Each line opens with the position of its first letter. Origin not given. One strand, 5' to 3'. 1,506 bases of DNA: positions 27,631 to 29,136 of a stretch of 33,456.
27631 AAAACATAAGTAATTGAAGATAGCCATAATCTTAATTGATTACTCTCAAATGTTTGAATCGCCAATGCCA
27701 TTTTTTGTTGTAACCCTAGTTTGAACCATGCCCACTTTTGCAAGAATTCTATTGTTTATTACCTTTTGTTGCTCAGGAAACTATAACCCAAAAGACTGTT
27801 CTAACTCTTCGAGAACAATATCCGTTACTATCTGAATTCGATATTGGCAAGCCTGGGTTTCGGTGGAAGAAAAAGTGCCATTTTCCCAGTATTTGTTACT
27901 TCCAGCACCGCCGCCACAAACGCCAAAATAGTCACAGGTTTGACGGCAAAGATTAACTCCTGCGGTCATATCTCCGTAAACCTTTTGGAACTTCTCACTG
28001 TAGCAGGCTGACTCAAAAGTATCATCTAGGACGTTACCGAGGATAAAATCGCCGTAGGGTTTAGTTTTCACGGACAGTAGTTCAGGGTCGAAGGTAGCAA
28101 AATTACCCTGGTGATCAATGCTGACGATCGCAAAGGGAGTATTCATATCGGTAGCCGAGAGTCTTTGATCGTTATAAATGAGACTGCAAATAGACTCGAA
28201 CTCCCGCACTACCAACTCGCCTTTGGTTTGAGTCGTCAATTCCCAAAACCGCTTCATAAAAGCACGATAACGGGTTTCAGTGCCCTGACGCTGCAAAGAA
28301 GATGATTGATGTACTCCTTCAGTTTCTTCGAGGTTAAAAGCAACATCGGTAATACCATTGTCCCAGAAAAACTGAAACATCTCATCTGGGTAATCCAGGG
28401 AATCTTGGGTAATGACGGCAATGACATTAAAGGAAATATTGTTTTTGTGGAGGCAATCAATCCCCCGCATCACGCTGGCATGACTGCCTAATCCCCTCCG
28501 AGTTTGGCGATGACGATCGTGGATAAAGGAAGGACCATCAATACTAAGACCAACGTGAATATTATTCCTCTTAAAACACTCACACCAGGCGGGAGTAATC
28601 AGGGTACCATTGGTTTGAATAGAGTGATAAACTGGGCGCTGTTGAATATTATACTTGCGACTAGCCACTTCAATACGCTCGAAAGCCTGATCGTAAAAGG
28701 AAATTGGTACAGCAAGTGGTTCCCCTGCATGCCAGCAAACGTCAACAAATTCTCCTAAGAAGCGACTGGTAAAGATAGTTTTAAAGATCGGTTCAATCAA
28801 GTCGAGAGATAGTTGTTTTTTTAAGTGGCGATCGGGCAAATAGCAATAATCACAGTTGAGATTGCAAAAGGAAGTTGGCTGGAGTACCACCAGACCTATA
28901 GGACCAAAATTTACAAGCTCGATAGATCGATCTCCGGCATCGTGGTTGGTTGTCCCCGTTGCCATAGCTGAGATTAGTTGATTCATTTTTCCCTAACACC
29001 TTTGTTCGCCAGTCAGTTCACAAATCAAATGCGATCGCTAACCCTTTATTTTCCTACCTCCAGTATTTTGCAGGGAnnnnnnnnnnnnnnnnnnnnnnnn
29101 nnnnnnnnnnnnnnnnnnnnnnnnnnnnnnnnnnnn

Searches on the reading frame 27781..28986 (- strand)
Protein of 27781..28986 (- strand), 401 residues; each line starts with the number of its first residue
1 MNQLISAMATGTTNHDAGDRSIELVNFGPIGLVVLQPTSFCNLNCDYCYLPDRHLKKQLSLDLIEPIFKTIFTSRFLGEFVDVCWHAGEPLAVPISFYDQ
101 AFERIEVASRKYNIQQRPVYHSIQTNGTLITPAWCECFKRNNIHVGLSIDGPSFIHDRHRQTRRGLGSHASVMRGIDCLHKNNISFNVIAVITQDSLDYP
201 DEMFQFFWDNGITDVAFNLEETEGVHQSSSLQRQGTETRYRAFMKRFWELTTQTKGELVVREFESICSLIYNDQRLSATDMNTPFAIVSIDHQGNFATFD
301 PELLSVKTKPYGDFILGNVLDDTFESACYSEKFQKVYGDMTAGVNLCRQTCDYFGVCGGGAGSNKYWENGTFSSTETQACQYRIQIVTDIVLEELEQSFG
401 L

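Call 3: search_protein_families(library=ncbifam, proteins=[window:27781-28986:-], max_evalue=0.01)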
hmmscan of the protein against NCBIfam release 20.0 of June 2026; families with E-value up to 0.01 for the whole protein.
window:27781-28986:- (401 aa): 55 families (the best 25 are shown)
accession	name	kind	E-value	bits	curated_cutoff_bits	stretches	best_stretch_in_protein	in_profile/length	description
TIGR04261.1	rSAM_GlyRichRpt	subfamily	1.3e-190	633.1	310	1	35-397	1-363/363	cyclophane-forming radical SAM/SPASM peptide maturase GrrM/OscB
NF041718.1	rSAM_phane_AMC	equivalog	2.5e-87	293.3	425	1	32-391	7-357/362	cyclophane-forming radical SAM peptide maturase AmcB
TIGR03942.1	sulfatase_rSAM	equivalog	2.6e-49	168.2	349.45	1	38-382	7-345/363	anaerobic sulfatase maturase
NF041707.1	rSAM_YhhB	equivalog_domain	3.3e-45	154.6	445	1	33-390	4-361/369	cyclophane-forming radical SAM/SPASM peptide maturase YhhB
NF041298.1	rSAM_mat_DynA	equivalog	7.8e-42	143.5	450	1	34-375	4-335/356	dynobactin maturation radical SAM/SPASM protein DynA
NF010308.0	PRK13745.1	equivalog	8.9e-42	143.4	484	1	33-369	15-360/412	anaerobic sulfatase-maturation protein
TIGR04269.1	SAM_SPASM_FxsB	subfamily_domain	1.7e-33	116.2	370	1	34-375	5-347/363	FxsB family cyclophane-forming radical SAM/SPASM peptide maturase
NF010321.0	PRK13758.1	equivalog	2.6e-32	112.4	441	1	31-366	5-335/370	anaerobic sulfatase-maturase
TIGR04163.1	rSAM_cobopep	equivalog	3.5e-29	101.8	375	1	32-382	65-407/428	peptide-modifying radical SAM enzyme CbpB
NF041300.1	rSAM_mat_DarW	exception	3.1e-28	98.8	650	1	32-380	42-385/415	radical SAM/SPASM peptide maturase DarW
NF047865.1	rSAM_PapB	equivalog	1.6e-27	96.6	340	1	34-267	6-225/330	PapB family radical SAM/SPASM ranthipeptide maturase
TIGR04083.1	rSAM_pep_methan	hypoth_equivalog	3e-25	88.9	300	1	33-382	2-332/376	TIGR04083 family peptide-modifying radical SAM enzyme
TIGR03978.1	rSAM_paired_1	equivalog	3e-24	85.6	370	1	32-396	84-452/466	His-Xaa-Ser system radical SAM maturase HxsB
NF038005.1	rSAM_mat_DarE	equivalog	2.6e-22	79.2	650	1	32-366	75-405/432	darobactin maturation radical SAM/SPASM protein DarE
TIGR04068.1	rSAM_ocin_clost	equivalog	6.9e-20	71.4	500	1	30-263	83-325/462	Cys-rich peptide radical SAM maturase CcpM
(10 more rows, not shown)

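Call 4: search_protein_families(library=pfam, proteins=[window:27781-28986:-], max_evalue=0.01)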
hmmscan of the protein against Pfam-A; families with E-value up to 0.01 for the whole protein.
window:27781-28986:- (401 aa): 1 family
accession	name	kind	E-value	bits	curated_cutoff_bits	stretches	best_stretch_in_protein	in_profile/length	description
PF04055.27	Radical_SAM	-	4.2e-15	56.7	29.5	1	36-206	2-165/166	Radical SAM superfamily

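Call 16: find_related_loci(query=window:27781-28986:-, collection=genome_contigs, flank=8000)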
Query window:27781-28986:- (401 aa) in genome_contigs; peptide patterns used: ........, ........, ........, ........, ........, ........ (x = any residue, [..] = any of these).
113 stretches matched a pattern; 93 encode a relative of the query (tblastn E <= 1e-3); the best 80 are kept; 80 distinct loci.
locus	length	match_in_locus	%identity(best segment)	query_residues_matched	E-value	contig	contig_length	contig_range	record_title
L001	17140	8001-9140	72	22-401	0e+0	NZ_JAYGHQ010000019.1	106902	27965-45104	Crocosphaera sp. XPORK-15E scaffold19_cov0, whole genome shotgun sequence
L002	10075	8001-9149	71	19-401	0e+0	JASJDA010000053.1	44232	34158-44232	MAG: Prochloraceae cyanobacterium isolate MO_167.B51 MO_167.c_733, whole genome shotgun sequence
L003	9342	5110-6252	71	21-401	0e+0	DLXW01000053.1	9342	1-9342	MAG TPA_asm: Cyanothece sp. UBA12306 contig_3084, whole genome shotgun sequence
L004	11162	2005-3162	72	16-401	0e+0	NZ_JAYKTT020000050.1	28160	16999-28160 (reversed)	Chlorogloeopsis sp. ULAP02 330, whole genome shotgun sequence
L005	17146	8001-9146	69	20-401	0e+0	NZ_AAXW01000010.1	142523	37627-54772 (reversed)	Crocosphaera chwakensis CCY0110 1101676644627, whole genome shotgun sequence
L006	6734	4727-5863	68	23-401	0e+0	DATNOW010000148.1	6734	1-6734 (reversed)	MAG TPA_asm: Chroococcidiopsis sp. isolate SMAG_U16465 k141_420993, whole genome shotgun sequence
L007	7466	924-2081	68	16-401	0e+0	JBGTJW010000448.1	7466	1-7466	MAG: Stenomitos sp. isolate JTS-RE299 k141_9172191, whole genome shotgun sequence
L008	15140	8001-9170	66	12-401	0e+0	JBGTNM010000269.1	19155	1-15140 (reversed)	MAG: Microcystaceae cyanobacterium isolate JTS-RE388 k141_11669891, whole genome shotgun sequence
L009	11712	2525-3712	66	6-401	0e+0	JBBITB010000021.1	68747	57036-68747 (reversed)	MAG: Microcoleaceae cyanobacterium bin_387 isolate SIS170217_bin_387 NODE_48_length_68747_cov_30.095586, whole genome sh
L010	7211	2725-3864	68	22-401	0e+0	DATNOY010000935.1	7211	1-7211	MAG TPA_asm: Coleofasciculaceae cyanobacterium isolate SMAG_U16467 k141_2308940, whole genome shotgun sequence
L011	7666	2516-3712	65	5-401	0e+0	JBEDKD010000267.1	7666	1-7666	MAG: Cyanobacteriota bacterium isolate NASQAN2015_052_B_bin.20 scaffold_288760, whole genome shotgun sequence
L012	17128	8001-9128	68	21-396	0e+0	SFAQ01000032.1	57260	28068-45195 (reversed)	MAG: Microcystis wesenbergii Mw_QC_B_20070930_S4 S4_32, whole genome shotgun sequence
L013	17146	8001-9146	66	20-401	0e+0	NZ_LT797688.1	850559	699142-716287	Planktothrix sp. PCC 11201 isolate BBR_PRJEB10991, whole genome shotgun sequence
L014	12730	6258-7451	64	4-401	0e+0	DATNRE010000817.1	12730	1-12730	MAG TPA_asm: Candidatus Obscuribacterales bacterium isolate SMAG_U16525 k141_53896, whole genome shotgun sequence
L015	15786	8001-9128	67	21-396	0e+0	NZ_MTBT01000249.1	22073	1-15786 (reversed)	Microcystis sp. LSC13-02 Ga0066226_1249, whole genome shotgun sequence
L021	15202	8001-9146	66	20-401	0e+0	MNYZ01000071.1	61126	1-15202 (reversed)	MAG: Oscillatoriales cyanobacterium CG2_30_40_61 cg2_3.0_scaffold_205_c, whole genome shotgun sequence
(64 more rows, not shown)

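Call 22: search_solved_structures(query=window:27781-28986:-, max_evalue=0.00001)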
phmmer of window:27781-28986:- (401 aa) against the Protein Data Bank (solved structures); distinct sequences matched with E-value up to 0.00001: 5.
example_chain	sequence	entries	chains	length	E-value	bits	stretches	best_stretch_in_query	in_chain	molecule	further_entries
4k37_A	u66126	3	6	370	1.5e-25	93.2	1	29-361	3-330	Anaerobic sulfatase-maturating enzyme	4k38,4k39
4k36_A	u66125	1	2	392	1.8e-25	92.9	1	29-361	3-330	Anaerobic sulfatase-maturating enzyme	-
9gm3_A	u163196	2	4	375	4.6e-16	61.9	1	36-388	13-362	ChlB radical SAM domain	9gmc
8vpo_A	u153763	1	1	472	9.7e-10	41.1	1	31-220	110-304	Radical SAM core domain-containing protein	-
5wgg_A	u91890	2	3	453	3.7e-06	29.3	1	35-215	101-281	Radical SAM domain protein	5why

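Call 48: search_solved_structures(query=window:27781-28986:-, max_evalue=1e-10, show_alignments=3)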
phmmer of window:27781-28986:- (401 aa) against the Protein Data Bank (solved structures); distinct sequences matched with E-value up to 1e-10: 3.
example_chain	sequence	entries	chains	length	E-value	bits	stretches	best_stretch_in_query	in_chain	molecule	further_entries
4k37_A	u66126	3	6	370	1.5e-25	93.2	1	29-361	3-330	Anaerobic sulfatase-maturating enzyme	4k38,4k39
4k36_A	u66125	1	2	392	1.8e-25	92.9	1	29-361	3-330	Anaerobic sulfatase-maturating enzyme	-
9gm3_A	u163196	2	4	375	4.6e-16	61.9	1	36-388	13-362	ChlB radical SAM domain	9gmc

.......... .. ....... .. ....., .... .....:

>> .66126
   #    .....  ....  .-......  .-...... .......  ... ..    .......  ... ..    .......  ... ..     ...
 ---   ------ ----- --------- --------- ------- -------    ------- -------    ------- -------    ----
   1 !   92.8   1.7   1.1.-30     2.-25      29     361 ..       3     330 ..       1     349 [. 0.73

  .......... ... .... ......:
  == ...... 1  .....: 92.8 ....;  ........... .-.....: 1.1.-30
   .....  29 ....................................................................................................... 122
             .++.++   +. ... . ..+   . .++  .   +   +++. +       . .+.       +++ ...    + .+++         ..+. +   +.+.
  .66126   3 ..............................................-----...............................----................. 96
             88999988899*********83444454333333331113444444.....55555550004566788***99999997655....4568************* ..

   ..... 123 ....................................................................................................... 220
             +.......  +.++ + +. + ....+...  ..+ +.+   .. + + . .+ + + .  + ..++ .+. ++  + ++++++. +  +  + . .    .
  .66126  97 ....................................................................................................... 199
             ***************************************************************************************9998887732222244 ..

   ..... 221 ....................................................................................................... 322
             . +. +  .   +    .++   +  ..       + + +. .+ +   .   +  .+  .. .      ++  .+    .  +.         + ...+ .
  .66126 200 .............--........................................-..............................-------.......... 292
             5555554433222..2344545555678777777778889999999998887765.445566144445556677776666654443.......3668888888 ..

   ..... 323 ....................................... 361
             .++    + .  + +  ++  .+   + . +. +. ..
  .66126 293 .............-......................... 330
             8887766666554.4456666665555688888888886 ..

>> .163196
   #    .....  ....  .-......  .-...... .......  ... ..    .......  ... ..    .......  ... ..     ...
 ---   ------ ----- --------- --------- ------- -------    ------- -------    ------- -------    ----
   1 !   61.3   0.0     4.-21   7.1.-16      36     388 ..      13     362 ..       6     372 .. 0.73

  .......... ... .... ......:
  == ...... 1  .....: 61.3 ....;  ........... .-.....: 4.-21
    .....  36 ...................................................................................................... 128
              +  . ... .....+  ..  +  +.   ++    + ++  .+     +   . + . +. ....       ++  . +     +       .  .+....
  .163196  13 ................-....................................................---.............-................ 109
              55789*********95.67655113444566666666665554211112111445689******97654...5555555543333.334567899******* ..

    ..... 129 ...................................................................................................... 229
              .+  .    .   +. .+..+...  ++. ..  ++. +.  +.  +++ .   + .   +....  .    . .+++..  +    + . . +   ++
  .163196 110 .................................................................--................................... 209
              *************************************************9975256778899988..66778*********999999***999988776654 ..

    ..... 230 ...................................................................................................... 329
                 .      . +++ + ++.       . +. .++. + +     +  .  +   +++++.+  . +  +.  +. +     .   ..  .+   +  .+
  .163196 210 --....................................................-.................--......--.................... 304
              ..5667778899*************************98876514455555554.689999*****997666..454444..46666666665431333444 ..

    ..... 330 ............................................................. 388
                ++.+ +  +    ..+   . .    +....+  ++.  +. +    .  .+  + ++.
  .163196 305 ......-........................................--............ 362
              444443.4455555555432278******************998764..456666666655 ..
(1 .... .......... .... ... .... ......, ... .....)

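Call 51: find_homologous_proteins(query=L021:8001-9146:+, max_evalue=1e-150)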
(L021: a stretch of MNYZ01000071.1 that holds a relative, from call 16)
Query L021:8001-9146:+ (382 aa): 413 proteins with E <= 1e-150 among 7840 candidates; the best 120 are listed.
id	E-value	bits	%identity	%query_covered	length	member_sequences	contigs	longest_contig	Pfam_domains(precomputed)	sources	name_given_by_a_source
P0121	9.2e-254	859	96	100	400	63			PF04055.28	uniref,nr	uniref:Radical SAM core domain-containing protein n=2 Tax=Planktothrix agardhii TaxID=1160 RepID=A0A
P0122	4.4e-231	785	87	100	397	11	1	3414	PF04055.28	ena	-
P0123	2.4e-219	746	81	100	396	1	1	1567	PF04055.28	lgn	-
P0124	8.0e-200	682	75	99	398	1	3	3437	PF04055.28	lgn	-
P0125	6.0e-191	652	71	100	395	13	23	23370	PF04055.28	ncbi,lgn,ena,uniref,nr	ncbi:MAG: GRRM system radical SAM/SPASM domain protein [Crocosphaera sp.]|uniref:Putative arylsulfat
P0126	1.1e-188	645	70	99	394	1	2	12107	PF04055.28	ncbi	-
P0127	2.2e-188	644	70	99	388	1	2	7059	PF04055.28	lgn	-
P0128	4.9e-188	643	71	99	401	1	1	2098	PF04055.28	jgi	jgi:uncharacterized protein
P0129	9.3e-186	635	69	99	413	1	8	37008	PF04055.28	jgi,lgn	jgi:uncharacterized protein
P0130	1.3e-185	635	69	100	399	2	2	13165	PF04055.28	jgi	jgi:uncharacterized protein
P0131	2.5e-185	634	68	100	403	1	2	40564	PF04055.28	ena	-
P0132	2.6e-185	634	69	100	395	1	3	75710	PF04055.28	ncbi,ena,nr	ncbi:MAG: cyclophane-forming radical SAM/SPASM peptide maturase GrrM/OscB [Crocosphaera sp.]|nr:cycl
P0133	4.2e-185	633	69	100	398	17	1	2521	PF04055.28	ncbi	-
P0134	5.9e-185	633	70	99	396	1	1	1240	PF04055.28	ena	-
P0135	1.2e-184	632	69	99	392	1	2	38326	PF04055.28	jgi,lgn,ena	-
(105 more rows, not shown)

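Call 52: list_cluster_members(proteins=[P0121, P0030])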
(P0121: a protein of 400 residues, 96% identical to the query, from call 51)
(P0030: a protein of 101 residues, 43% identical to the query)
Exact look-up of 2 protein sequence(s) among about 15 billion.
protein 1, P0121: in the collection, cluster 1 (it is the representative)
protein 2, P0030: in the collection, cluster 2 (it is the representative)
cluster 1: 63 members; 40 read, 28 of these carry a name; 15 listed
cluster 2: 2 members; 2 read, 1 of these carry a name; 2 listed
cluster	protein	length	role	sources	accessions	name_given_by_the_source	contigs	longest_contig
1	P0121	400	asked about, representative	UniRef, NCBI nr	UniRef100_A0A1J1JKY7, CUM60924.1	Radical SAM core domain-containing protein n=2 Tax=Planktothrix agardhii TaxID=1160 ... | conserved protein of unknown function [Planktothrix agardhii]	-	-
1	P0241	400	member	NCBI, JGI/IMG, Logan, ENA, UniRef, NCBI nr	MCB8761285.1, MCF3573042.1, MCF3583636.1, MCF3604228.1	GRRM system radical SAM/SPASM domain protein [Planktothrix agardhii 1806] | Arylsulfatase regulator (Fe-S oxidoreductase) | cyclophane-forming radical SAM/SPASM peptide maturase GrrM/OscB n=1 Tax=Planktothrix ...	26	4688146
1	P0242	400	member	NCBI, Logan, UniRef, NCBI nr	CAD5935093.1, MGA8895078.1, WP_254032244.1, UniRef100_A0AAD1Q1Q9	cyclophane-forming radical SAM/SPASM peptide maturase GrrM/OscB [Planktothrix agardhii] | Radical SAM core domain-containing protein n=1 Tax=Planktothrix agardhii TaxID=1160 ...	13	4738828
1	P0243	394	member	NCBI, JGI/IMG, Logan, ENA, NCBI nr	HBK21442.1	MAG TPA: GRRM system radical SAM/SPASM domain protein [Planktothrix sp. UBA10369] | GRRM system radical SAM/SPASM domain protein [Planktothrix sp. UBA10369]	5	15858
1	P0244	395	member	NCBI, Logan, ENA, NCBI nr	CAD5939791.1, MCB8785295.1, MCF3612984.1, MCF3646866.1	cyclophane-forming radical SAM/SPASM peptide maturase GrrM/OscB [Planktothrix agardhii]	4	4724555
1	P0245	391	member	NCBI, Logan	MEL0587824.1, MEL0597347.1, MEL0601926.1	MAG: cyclophane-forming radical SAM/SPASM peptide maturase GrrM/OscB [Planktothrix ...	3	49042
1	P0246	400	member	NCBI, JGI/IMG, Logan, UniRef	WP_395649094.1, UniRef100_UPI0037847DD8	cyclophane-forming radical SAM/SPASM peptide maturase GrrM/OscB [Planktothrix agardhii] | uncharacterized protein | cyclophane-forming radical SAM/SPASM peptide maturase GrrM/OscB n=1 Tax=Planktothrix ...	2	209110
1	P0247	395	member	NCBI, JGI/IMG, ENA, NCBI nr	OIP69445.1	MAG: GRRM system radical SAM/SPASM domain protein [Oscillatoriales cyanobacterium ...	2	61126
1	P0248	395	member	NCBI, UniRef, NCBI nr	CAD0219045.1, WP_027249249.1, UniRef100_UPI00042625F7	cyclophane-forming radical SAM/SPASM peptide maturase GrrM/OscB [Planktothrix agardhii] | cyclophane-forming radical SAM/SPASM peptide maturase GrrM/OscB n=1 Tax=Planktothrix ...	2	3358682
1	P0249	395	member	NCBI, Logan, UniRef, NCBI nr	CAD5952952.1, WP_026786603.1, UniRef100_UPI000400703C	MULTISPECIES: cyclophane-forming radical SAM/SPASM peptide maturase GrrM/OscB ... | cyclophane-forming radical SAM/SPASM peptide maturase GrrM/OscB n=1 Tax=Planktothrix ...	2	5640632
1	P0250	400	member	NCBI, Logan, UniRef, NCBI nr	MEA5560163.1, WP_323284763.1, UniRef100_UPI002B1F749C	cyclophane-forming radical SAM/SPASM peptide maturase GrrM/OscB [Planktothrix agardhii] | cyclophane-forming radical SAM/SPASM peptide maturase GrrM/OscB n=1 Tax=Planktothrix ...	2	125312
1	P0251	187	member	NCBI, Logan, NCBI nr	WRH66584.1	MAG: radical SAM protein [Planktothrix sp. GU0601_MAG3]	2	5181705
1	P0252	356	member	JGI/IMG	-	uncharacterized protein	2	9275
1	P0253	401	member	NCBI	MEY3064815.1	MAG: putative arylsulfatase regulatory protein, partial [Cyanobacteriota bacterium]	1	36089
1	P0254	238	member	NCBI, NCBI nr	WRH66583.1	MAG: cyclophane-forming radical SAM/SPASM peptide maturase GrrM/OscB [Planktothrix sp. ...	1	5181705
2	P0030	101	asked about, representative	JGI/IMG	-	-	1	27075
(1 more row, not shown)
